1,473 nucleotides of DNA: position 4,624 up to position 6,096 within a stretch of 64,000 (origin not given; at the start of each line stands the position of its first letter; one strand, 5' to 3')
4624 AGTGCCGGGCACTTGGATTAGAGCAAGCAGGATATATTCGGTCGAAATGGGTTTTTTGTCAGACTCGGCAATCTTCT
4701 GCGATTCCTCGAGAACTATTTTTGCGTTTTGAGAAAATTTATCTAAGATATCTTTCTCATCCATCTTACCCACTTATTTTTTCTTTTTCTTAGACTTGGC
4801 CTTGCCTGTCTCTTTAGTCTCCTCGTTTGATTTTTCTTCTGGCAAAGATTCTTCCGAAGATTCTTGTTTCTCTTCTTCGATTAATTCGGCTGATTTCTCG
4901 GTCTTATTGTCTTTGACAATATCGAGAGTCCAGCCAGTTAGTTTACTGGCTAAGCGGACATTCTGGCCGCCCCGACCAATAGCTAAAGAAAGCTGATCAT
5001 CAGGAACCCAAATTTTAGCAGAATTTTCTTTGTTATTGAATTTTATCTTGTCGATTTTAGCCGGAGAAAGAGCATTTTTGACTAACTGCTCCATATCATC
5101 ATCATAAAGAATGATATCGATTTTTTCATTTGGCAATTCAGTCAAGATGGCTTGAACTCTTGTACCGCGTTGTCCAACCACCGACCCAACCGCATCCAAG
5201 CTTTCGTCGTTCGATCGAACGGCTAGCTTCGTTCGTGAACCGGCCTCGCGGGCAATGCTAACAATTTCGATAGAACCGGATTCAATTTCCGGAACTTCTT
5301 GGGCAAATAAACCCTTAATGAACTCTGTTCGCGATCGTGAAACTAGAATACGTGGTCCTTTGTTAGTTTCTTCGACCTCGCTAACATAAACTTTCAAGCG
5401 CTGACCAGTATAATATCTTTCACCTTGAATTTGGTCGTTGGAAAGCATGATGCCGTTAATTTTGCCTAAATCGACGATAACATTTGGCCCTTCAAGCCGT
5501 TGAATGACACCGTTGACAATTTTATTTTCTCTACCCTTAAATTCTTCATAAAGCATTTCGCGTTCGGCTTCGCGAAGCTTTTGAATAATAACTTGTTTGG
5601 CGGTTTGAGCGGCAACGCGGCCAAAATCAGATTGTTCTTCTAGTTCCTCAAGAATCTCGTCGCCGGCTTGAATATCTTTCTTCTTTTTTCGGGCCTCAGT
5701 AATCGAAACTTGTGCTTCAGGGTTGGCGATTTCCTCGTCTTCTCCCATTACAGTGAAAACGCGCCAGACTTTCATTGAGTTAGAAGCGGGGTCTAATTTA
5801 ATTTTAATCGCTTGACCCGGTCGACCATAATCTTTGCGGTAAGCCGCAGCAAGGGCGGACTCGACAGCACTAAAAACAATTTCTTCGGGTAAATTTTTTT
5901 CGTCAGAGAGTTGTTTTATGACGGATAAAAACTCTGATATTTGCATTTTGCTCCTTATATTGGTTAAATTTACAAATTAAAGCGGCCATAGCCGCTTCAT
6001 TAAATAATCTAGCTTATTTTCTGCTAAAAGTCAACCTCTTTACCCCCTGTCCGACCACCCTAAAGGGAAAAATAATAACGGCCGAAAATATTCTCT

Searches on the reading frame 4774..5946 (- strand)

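Call 45: search_protein_families(library=pfam, proteins=[window:4774-5946:-], max_evalue=0.001)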
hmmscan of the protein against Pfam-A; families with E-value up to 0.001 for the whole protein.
window:4774-5946:- (390 aa): 5 families
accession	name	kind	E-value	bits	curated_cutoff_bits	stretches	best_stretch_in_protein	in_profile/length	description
PF08529.16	NusA_N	-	7.5e-37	126.6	23.8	1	5-130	1-119/119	NusA N-terminal domain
PF13184.12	KH_5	-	2.8e-25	88.7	27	1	235-302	1-68/69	NusA-like KH domain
PF00013.35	KH_1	-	3e-05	24.1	21.5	0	310-348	2-40/66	KH domain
PF00575.29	S1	-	4.3e-05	24.3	22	1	140-200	4-71/74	S1 RNA binding domain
PF07650.23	KH_2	-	6.9e-05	23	22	0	288-341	5-58/78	KH domain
